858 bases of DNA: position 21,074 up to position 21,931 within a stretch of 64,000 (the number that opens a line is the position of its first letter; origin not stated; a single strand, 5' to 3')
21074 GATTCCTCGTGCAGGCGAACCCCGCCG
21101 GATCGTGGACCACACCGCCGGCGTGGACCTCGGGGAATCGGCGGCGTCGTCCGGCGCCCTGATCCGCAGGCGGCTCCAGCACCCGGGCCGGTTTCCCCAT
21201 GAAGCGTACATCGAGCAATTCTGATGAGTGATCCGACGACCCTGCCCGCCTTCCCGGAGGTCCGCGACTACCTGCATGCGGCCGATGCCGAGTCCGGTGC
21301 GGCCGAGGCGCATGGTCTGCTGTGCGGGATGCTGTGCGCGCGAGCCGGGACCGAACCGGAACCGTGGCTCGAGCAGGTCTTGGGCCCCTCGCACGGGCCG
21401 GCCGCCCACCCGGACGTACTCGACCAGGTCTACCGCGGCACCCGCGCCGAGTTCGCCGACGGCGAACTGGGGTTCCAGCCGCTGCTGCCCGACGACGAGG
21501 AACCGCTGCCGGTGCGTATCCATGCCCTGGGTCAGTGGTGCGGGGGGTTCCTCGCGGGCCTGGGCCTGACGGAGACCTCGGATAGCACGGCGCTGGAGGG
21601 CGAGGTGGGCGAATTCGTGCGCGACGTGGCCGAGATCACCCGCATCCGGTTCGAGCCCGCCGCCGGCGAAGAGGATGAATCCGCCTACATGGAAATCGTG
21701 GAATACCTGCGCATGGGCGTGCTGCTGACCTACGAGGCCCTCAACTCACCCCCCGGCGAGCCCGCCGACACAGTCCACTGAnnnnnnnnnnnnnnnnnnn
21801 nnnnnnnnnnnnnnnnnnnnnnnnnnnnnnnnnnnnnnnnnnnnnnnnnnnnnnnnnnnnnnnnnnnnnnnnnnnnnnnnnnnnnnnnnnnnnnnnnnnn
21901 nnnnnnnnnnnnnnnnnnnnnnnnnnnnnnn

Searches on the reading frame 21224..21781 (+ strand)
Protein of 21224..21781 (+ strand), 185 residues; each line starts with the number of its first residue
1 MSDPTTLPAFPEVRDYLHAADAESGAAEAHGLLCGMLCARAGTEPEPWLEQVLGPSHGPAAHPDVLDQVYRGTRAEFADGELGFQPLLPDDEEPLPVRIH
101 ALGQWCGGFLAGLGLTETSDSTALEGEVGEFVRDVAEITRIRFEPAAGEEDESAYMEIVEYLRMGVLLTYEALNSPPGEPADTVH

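Call 7: search_protein_families(library=pfam, proteins=[window:21224-21781:+])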
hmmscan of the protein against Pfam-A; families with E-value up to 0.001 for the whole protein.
window:21224-21781:+ (185 aa): 1 family
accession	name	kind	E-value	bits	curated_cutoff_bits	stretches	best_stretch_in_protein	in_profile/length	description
PF03695.18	UPF0149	-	5.8e-37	128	25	1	13-174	3-180/181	Uncharacterised protein family (UPF0149)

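Call 8: find_encoding_contigs(protein=window:21224-21781:+, flank=10000, max_places=10)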
Protein window:21224-21781:+ (185 aa): 10 contigs read that carry it; 7 places shown.
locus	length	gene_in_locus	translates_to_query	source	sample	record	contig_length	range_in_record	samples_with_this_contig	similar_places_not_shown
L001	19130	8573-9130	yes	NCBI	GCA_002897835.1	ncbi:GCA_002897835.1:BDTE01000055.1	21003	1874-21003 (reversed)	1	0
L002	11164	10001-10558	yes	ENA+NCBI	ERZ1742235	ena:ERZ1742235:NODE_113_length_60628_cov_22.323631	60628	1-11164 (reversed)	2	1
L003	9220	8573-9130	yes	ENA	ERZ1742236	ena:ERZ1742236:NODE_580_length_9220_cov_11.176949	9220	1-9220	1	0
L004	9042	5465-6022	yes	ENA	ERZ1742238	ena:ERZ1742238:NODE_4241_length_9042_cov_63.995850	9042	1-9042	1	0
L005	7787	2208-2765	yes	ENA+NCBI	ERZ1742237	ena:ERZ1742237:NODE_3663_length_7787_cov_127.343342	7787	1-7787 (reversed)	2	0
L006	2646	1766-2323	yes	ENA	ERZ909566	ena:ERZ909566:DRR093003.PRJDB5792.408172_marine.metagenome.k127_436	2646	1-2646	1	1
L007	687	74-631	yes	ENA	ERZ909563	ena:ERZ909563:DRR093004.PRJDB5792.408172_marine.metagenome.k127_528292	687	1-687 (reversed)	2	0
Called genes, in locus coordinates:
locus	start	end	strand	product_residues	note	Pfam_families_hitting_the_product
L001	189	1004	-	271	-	PF01790:LGT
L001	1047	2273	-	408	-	PF17785:PUA_3, PF13649:Methyltransf_25 (faint), PF10672:Methyltrans_SAM, PF02475:TRM5-TYW2_MTfase, PF01170:UPF0020 (weak), PF03602:Cons_hypoth95, PF05175:MTS (weak), PF09445:Methyltransf_15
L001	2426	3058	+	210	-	PF01066:CDP-OH_P_transf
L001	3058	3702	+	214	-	PF00702:Hydrolase (weak), PF12710:HAD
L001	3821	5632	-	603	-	PF00916:Sulfate_transp, PF01740:STAS, PF13466:STAS_2 (faint)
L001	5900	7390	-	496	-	PF02347:GDC-P, PF00266:Aminotran_5, PF21478:GcvP2_C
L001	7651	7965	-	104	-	PF05164:ZapA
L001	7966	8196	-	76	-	PF06005:ZapB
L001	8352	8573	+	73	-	-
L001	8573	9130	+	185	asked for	PF03695:UPF0149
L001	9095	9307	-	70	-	-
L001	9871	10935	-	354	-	PF01208:URO-D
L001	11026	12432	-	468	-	PF14691:Fer4_20, PF07992:Pyr_redox_2, PF12831:FAD_oxidored (weak), PF13450:NAD_binding_8 (faint), PF13738:Pyr_redox_3 (faint), PF00070:Pyr_redox (weak)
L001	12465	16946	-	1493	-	PF00310:GATase_2, PF04898:Glu_syn_central, PF01645:Glu_synthase, PF01493:GXGXG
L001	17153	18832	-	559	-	PF13401:AAA_22, PF05036:SPOR (weak)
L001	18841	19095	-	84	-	-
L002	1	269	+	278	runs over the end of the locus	PF00149:Metallophos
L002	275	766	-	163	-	PF00186:DHFR_1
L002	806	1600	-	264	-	PF00303:Thymidylat_synt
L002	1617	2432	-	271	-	PF01790:LGT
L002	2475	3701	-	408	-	PF17785:PUA_3, PF13649:Methyltransf_25 (faint), PF10672:Methyltrans_SAM, PF02475:TRM5-TYW2_MTfase, PF01170:UPF0020 (weak), PF03602:Cons_hypoth95, PF05175:MTS (weak), PF09445:Methyltransf_15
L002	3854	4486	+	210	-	PF01066:CDP-OH_P_transf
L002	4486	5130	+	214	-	PF00702:Hydrolase (weak), PF12710:HAD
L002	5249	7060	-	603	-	PF00916:Sulfate_transp, PF01740:STAS, PF13466:STAS_2 (faint)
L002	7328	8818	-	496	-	PF02347:GDC-P, PF00266:Aminotran_5, PF21478:GcvP2_C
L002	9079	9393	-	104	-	PF05164:ZapA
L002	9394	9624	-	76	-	PF06005:ZapB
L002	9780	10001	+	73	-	-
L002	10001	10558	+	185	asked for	PF03695:UPF0149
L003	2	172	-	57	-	?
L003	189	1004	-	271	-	PF01790:LGT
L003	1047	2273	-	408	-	PF17785:PUA_3, PF13649:Methyltransf_25 (faint), PF10672:Methyltrans_SAM, PF02475:TRM5-TYW2_MTfase, PF01170:UPF0020 (weak), PF03602:Cons_hypoth95, PF05175:MTS (weak), PF09445:Methyltransf_15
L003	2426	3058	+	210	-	PF01066:CDP-OH_P_transf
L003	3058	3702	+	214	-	PF00702:Hydrolase (weak), PF12710:HAD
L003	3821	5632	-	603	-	PF00916:Sulfate_transp, PF01740:STAS, PF13466:STAS_2 (faint)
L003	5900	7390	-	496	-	PF02347:GDC-P, PF00266:Aminotran_5, PF21478:GcvP2_C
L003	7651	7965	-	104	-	PF05164:ZapA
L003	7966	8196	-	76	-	PF06005:ZapB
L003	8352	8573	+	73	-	-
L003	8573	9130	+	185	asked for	PF03695:UPF0149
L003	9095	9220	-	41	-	?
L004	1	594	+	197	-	?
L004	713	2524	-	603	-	PF00916:Sulfate_transp, PF01740:STAS, PF13466:STAS_2 (faint)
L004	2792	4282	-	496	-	PF02347:GDC-P, PF00266:Aminotran_5, PF21478:GcvP2_C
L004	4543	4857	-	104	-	PF05164:ZapA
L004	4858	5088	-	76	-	PF06005:ZapB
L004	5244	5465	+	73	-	-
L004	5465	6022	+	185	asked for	PF03695:UPF0149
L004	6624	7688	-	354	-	PF01208:URO-D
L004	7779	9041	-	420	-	?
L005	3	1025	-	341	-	?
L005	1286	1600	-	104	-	PF05164:ZapA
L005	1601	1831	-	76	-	PF06005:ZapB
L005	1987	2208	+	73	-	-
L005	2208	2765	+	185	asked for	PF03695:UPF0149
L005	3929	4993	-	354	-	PF01208:URO-D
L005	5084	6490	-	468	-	PF14691:Fer4_20, PF07992:Pyr_redox_2, PF12831:FAD_oxidored (weak), PF13450:NAD_binding_8 (faint), PF13738:Pyr_redox_3 (faint), PF00070:Pyr_redox (weak)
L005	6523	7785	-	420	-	?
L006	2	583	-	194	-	?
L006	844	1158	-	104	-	PF05164:ZapA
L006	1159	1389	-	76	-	PF06005:ZapB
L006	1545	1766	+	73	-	-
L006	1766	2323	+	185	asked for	PF03695:UPF0149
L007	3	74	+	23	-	?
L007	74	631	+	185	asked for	PF03695:UPF0149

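Call 39: find_homologous_proteins(query=window:21224-21781:+, max_evalue=1e-20)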
Query window:21224-21781:+ (185 aa): 395 proteins with E <= 1e-20 among 654 candidates; the best 120 are listed.
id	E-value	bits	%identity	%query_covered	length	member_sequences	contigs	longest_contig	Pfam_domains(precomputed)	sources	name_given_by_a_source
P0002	1.9e-114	398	96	100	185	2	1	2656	PF03695.19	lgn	-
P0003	2.4e-106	372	91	100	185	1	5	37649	PF03695.19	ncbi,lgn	-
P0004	1.0e-102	360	88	100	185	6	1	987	PF03695.19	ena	-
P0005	1.9e-94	333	83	100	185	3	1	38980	PF03695.19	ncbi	-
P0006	7.9e-75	269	69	100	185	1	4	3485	PF03695.19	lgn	-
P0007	3.3e-63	231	62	100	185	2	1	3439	PF03695.19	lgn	-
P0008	4.8e-55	204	58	94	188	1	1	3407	PF03695.19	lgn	-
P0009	9.4e-51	190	54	97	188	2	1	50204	PF03695.19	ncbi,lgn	ncbi:MAG: UPF0149 family protein [Gammaproteobacteria bacterium]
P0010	6.5e-41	158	47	95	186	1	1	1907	PF03695.19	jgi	jgi:uncharacterized protein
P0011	2.6e-40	156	49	89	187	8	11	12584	PF03695.19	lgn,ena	-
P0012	1.4e-38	150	47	94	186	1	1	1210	PF03695.19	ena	-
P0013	9.7e-38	148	49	93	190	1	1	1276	PF03695.19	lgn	-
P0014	4.1e-37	146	45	94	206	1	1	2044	PF03695.19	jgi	jgi:uncharacterized protein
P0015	6.8e-37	145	48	90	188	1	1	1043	PF03695.19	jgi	jgi:hypothetical protein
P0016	3.3e-36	143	46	92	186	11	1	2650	PF03695.19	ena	-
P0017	5.5e-36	142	42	97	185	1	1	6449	PF03695.19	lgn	-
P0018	8.5e-36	141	42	95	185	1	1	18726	PF03695.19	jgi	jgi:uncharacterized protein YgfB (UPF0149 family)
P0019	9.8e-36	141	48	96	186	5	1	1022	PF03695.19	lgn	-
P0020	1.5e-35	141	46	94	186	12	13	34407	PF03695.19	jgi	jgi:hypothetical protein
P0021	1.8e-35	140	44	89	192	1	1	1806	PF03695.19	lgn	-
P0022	1.8e-35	140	42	95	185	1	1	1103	PF03695.19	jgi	jgi:yecA family protein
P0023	1.9e-35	140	46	93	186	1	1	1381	PF03695.19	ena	-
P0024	2.0e-35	140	47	96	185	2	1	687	PF03695.19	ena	-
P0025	2.6e-35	140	41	96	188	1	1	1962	PF03695.19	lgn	-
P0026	2.7e-35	140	47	96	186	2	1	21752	PF03695.19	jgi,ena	-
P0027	3.2e-35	140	45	89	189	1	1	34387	PF03695.19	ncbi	-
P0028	3.5e-35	139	43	94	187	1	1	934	PF03695.19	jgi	jgi:uncharacterized protein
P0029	3.7e-35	139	43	92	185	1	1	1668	PF03695.19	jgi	jgi:uncharacterized protein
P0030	4.2e-35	139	46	93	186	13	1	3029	PF03695.19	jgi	-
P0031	5.4e-35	139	46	95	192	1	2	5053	PF03695.19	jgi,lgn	-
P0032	6.5e-35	139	46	96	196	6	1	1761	PF03695.19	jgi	jgi:uncharacterized protein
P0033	6.7e-35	139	46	89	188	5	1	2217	PF03695.19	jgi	-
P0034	8.2e-35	138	45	91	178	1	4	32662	PF03695.19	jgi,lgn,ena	-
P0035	9.1e-35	138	45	89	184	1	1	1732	PF03695.19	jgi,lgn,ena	-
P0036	1.0e-34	138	44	91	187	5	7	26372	PF03695.19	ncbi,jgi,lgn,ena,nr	ncbi:MAG TPA: UPF0149 family protein [Steroidobacteraceae bacterium]|jgi:uncharacterized protein Ygf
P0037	1.0e-34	138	42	95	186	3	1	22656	PF03695.19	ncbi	-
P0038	1.2e-34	138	45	89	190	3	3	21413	PF03695.19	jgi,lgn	-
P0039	1.4e-34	138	47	91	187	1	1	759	PF03695.19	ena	-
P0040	1.4e-34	137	44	91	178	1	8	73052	PF03695.19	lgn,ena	-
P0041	1.9e-34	137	46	92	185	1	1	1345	PF03695.19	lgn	-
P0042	2.4e-34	137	43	94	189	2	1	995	PF03695.19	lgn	-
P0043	2.4e-34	137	45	90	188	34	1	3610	PF03695.19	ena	-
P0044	2.9e-34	136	43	89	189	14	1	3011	PF03695.19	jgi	jgi:yecA family protein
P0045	3.3e-34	136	45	93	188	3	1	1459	PF03695.19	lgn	-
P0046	3.4e-34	136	45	90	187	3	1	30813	PF03695.19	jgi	-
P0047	3.8e-34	136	44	89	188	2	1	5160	PF03695.19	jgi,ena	-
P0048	4.0e-34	136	43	89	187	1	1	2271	PF03695.19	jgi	jgi:uncharacterized protein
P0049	4.9e-34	136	49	84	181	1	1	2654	PF03695.19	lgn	-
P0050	5.0e-34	136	41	95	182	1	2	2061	PF03695.19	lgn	-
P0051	5.8e-34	135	45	90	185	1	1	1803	PF03695.19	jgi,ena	-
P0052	5.9e-34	135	47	89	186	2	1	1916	PF03695.19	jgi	jgi:uncharacterized protein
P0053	6.0e-34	135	44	91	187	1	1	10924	PF03695.19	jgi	jgi:uncharacterized protein YgfB (UPF0149 family)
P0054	6.0e-34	135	46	90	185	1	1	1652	PF03695.19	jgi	jgi:uncharacterized protein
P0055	6.9e-34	135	43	94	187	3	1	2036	PF03695.19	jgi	jgi:uncharacterized protein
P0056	8.0e-34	135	42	96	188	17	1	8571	PF03695.19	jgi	jgi:yecA family protein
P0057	1.1e-33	135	44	92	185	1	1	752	PF03695.19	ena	-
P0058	1.3e-33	134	42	95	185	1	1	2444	PF03695.19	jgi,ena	-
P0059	1.8e-33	134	44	90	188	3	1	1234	PF03695.19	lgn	-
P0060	1.9e-33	134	42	84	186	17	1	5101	PF03695.19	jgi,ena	-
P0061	2.0e-33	134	43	92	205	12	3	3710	PF03695.19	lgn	-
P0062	2.4e-33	133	42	97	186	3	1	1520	PF03695.19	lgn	-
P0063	2.6e-33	133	43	93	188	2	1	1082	PF03695.19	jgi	jgi:uncharacterized protein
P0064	2.7e-33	133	45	96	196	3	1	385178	PF03695.19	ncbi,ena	-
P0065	2.7e-33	133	44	89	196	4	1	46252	PF03695.19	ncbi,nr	ncbi:MAG: UPF0149 family protein [Gammaproteobacteria bacterium]|nr:UPF0149 family protein [Gammapro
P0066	3.1e-33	133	46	85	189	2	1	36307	PF03695.19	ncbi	-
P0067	3.1e-33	133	41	90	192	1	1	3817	PF03695.19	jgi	jgi:uncharacterized protein YgfB (UPF0149 family)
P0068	3.2e-33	133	43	96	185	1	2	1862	PF03695.19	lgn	-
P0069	3.7e-33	133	43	92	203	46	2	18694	PF03695.19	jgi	jgi:uncharacterized protein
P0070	3.9e-33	133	46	90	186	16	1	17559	PF03695.19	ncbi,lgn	-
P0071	4.0e-33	133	40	96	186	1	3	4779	PF03695.19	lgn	-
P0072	4.8e-33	133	45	88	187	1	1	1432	PF03695.19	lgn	-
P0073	5.1e-33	132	42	95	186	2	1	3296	PF03695.19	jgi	jgi:uncharacterized protein YgfB (UPF0149 family)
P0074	5.2e-33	132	47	90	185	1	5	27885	PF03695.19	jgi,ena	-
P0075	5.3e-33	132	44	89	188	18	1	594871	PF03695.19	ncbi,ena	-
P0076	5.8e-33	132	41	95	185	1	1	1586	PF03695.19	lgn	-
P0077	5.8e-33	132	43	90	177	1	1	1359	PF03695.19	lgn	-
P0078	6.2e-33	132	44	90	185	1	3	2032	PF03695.19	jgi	jgi:uncharacterized protein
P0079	8.6e-33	132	43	89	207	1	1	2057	PF03695.19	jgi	-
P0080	8.6e-33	132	43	89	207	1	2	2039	PF03695.19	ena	-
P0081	9.3e-33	132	43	94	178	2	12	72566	PF03695.19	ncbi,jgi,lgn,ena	jgi:yecA family protein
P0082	9.6e-33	132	44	89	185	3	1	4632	PF03695.19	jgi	-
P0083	1.0e-32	131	44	89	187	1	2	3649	PF03695.19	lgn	-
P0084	1.1e-32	131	43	89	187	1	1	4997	PF03695.19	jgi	jgi:uncharacterized protein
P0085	1.1e-32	131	43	89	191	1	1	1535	PF03695.19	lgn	-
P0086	1.2e-32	131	44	89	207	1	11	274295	PF03695.19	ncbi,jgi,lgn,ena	jgi:yecA family protein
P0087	1.4e-32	131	46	79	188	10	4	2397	PF03695.19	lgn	-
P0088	1.4e-32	131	43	94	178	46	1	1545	PF03695.19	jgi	jgi:hypothetical protein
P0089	1.4e-32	131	43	89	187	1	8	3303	PF03695.19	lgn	-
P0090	1.4e-32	131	46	89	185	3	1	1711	PF03695.19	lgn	-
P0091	1.5e-32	131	43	89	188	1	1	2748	PF03695.19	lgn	-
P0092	1.5e-32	131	42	89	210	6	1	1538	PF03695.19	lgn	-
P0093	1.6e-32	131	43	89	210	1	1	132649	PF03695.19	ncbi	-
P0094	1.6e-32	131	40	97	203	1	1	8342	PF03695.19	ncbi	-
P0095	1.7e-32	131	43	91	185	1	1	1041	PF03695.19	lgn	-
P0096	1.7e-32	131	44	90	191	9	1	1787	PF03695.19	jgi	jgi:hypothetical protein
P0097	1.8e-32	131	40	96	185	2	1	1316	PF03695.19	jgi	jgi:uncharacterized protein YgfB (UPF0149 family)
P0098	2.0e-32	130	43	90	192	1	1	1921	PF03695.19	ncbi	-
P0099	2.2e-32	130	43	89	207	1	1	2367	PF03695.19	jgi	jgi:uncharacterized protein YgfB (UPF0149 family)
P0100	2.2e-32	130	43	94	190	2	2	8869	PF03695.19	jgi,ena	-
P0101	2.3e-32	130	43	89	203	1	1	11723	PF03695.19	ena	-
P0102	2.4e-32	130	44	96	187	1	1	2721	PF03695.19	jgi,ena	jgi:hypothetical protein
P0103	2.7e-32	130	42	94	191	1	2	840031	PF03695.19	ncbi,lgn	ncbi:MAG: UPF0149 family protein [Gammaproteobacteria bacterium]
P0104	2.7e-32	130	49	84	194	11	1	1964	PF03695.19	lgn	-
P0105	2.8e-32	130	41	92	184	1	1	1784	PF03695.19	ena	-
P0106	2.8e-32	130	44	90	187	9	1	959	PF03695.19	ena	-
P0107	2.8e-32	130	42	89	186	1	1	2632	PF03695.19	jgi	jgi:uncharacterized protein YgfB (UPF0149 family)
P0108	2.9e-32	130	42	79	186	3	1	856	PF03695.19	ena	-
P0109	3.0e-32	130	44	90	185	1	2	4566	PF03695.19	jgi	jgi:uncharacterized protein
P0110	3.1e-32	130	44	90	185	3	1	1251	PF03695.19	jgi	jgi:uncharacterized protein YgfB (UPF0149 family)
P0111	3.4e-32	130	43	89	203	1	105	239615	PF03695.19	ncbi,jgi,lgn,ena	jgi:uncharacterized protein YgfB (UPF0149 family)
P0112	3.5e-32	130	43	89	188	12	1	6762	PF03695.19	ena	-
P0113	3.7e-32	130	44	89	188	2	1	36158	PF03695.19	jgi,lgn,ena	-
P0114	3.7e-32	130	40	96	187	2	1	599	PF03695.19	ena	-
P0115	3.9e-32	130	44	94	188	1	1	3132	PF03695.19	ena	-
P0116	4.2e-32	129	42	89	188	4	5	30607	PF03695.19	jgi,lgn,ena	jgi:uncharacterized protein YgfB (UPF0149 family)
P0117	4.5e-32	129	44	96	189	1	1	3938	PF03695.19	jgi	-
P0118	4.9e-32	129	44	89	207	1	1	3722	PF03695.19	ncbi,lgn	-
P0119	4.9e-32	129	43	89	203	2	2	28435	PF03695.19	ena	-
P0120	5.1e-32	129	44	89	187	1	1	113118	PF03695.19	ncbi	-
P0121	5.4e-32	129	43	89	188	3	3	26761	PF03695.19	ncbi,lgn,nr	ncbi:MAG: UPF0149 family protein [Steroidobacteraceae bacterium]|nr:UPF0149 family protein [Steroido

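Call 40: find_encoding_contigs(protein=P0003, flank=6000, max_places=3)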
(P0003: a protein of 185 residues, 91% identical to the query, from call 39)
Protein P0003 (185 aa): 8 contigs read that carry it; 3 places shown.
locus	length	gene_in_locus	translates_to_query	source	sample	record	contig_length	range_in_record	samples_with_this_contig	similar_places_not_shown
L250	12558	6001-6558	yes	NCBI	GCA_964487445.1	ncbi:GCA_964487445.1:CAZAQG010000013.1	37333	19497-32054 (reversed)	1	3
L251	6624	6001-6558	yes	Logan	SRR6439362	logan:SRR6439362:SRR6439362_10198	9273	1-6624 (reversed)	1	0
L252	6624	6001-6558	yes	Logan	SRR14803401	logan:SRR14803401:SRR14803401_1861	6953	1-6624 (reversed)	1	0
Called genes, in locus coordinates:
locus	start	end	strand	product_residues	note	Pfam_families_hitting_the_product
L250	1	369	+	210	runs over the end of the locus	PF01066:CDP-OH_P_transf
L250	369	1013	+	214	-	PF00702:Hydrolase (weak), PF12710:HAD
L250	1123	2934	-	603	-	PF00916:Sulfate_transp, PF01740:STAS, PF13466:STAS_2 (faint)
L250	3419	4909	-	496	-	PF02347:GDC-P, PF00266:Aminotran_5, PF21478:GcvP2_C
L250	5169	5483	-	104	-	PF05164:ZapA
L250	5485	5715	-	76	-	PF06005:ZapB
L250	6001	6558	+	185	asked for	PF03695:UPF0149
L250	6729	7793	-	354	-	PF01208:URO-D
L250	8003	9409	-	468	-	PF14691:Fer4_20, PF00070:Pyr_redox (faint), PF07992:Pyr_redox_2, PF12831:FAD_oxidored (weak), PF13450:NAD_binding_8 (faint), PF13738:Pyr_redox_3 (faint)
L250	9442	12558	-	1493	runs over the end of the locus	PF00310:GATase_2, PF04898:Glu_syn_central, PF01645:Glu_synthase, PF01070:FMN_dh (faint), PF01493:GXGXG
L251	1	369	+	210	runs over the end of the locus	PF01066:CDP-OH_P_transf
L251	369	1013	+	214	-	PF00702:Hydrolase (weak), PF12710:HAD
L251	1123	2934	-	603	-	PF00916:Sulfate_transp, PF01740:STAS, PF13466:STAS_2 (faint)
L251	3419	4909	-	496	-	PF02347:GDC-P, PF00266:Aminotran_5, PF21478:GcvP2_C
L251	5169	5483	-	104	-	PF05164:ZapA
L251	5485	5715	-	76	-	PF06005:ZapB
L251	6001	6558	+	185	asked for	PF03695:UPF0149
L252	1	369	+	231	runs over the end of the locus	?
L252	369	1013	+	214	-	PF00702:Hydrolase (weak), PF12710:HAD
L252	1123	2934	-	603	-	PF00916:Sulfate_transp, PF01740:STAS, PF13466:STAS_2 (faint)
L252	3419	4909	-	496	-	PF02347:GDC-P, PF00266:Aminotran_5, PF21478:GcvP2_C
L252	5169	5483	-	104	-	PF05164:ZapA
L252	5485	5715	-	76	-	PF06005:ZapB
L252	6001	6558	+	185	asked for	PF03695:UPF0149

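Call 41: find_encoding_contigs(protein=P0005, flank=6000, max_places=2)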
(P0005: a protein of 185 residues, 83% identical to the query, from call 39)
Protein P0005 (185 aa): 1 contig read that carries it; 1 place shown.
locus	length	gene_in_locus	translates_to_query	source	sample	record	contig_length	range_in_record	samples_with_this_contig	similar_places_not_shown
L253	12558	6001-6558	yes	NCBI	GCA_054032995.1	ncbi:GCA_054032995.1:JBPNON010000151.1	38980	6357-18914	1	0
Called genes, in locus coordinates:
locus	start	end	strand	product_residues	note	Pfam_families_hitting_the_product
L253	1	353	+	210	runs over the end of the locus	PF01066:CDP-OH_P_transf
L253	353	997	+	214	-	PF00702:Hydrolase (weak), PF12710:HAD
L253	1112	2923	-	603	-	PF00916:Sulfate_transp, PF01740:STAS, PF13466:STAS_2 (faint)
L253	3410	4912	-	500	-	PF02347:GDC-P, PF00266:Aminotran_5, PF21478:GcvP2_C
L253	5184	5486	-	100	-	PF05164:ZapA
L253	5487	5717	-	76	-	PF06005:ZapB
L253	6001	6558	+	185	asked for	PF03695:UPF0149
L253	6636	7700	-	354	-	PF01208:URO-D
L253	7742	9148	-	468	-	PF14691:Fer4_20, PF07992:Pyr_redox_2, PF12831:FAD_oxidored (weak), PF13450:NAD_binding_8 (faint), PF13738:Pyr_redox_3 (faint), PF00070:Pyr_redox (weak)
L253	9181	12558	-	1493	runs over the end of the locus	PF00310:GATase_2, PF04898:Glu_syn_central, PF01645:Glu_synthase, PF01070:FMN_dh (faint), PF01493:GXGXG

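Call 42: find_encoding_contigs(protein=P0009, flank=6000, max_places=2)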
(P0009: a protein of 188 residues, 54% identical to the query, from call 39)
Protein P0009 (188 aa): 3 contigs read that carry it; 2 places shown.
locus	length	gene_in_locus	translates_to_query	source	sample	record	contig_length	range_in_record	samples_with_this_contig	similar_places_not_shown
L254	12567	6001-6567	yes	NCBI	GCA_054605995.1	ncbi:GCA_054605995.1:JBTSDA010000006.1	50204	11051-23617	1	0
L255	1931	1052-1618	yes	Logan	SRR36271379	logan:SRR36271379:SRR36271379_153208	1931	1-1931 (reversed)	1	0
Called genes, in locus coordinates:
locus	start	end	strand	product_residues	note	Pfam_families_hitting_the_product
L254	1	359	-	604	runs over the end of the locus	PF00916:Sulfate_transp, PF01740:STAS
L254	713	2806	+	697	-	PF03190:Thioredox_DsbH, PF13899:Thioredoxin_7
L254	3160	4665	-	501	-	PF02347:GDC-P, PF00266:Aminotran_5 (weak), PF21478:GcvP2_C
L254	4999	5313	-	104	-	PF05164:ZapA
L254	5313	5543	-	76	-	PF06005:ZapB (faint)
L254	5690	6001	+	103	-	-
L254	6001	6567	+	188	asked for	PF03695:UPF0149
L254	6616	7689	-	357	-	PF01208:URO-D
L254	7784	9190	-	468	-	PF14691:Fer4_20, PF00070:Pyr_redox (faint), PF07992:Pyr_redox_2, PF12831:FAD_oxidored (weak), PF13450:NAD_binding_8 (faint), PF13738:Pyr_redox_3 (faint)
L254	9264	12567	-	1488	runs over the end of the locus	PF00310:GATase_2, PF04898:Glu_syn_central, PF01645:Glu_synthase, PF01493:GXGXG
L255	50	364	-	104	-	PF05164:ZapA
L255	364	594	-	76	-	PF06005:ZapB (faint)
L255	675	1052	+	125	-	-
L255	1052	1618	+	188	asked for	PF03695:UPF0149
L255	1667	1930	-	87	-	?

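Call 43: find_encoding_contigs(protein=P0002, flank=3000, max_places=2)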
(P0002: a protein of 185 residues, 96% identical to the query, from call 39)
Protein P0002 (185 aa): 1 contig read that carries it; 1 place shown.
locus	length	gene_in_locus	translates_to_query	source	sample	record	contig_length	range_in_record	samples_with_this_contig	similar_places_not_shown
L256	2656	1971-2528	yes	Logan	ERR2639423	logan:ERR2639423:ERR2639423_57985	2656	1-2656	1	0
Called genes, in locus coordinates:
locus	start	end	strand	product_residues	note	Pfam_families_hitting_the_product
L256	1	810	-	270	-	?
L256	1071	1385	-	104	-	PF05164:ZapA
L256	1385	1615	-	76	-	PF06005:ZapB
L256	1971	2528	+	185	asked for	PF03695:UPF0149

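Call 44: find_encoding_contigs(protein=P0006, flank=3500, max_places=3)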
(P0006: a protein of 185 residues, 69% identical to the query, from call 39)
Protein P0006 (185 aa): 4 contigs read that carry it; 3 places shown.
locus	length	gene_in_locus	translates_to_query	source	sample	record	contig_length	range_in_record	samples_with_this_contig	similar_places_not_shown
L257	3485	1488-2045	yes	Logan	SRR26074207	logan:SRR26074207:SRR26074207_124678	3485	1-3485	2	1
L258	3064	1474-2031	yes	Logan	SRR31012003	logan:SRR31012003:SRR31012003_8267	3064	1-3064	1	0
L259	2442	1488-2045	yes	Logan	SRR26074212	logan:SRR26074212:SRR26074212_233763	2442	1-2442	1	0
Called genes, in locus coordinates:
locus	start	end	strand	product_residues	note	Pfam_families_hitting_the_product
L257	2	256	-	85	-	?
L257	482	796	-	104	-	PF05164:ZapA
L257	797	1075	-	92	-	PF06005:ZapB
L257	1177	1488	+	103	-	-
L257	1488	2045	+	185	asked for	PF03695:UPF0149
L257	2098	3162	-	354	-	PF01208:URO-D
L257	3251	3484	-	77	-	?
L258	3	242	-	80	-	?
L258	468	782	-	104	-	PF05164:ZapA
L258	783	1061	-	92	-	PF06005:ZapB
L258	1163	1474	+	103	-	-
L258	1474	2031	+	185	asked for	PF03695:UPF0149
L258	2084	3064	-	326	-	?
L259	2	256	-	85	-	?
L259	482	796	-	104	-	PF05164:ZapA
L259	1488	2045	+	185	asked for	PF03695:UPF0149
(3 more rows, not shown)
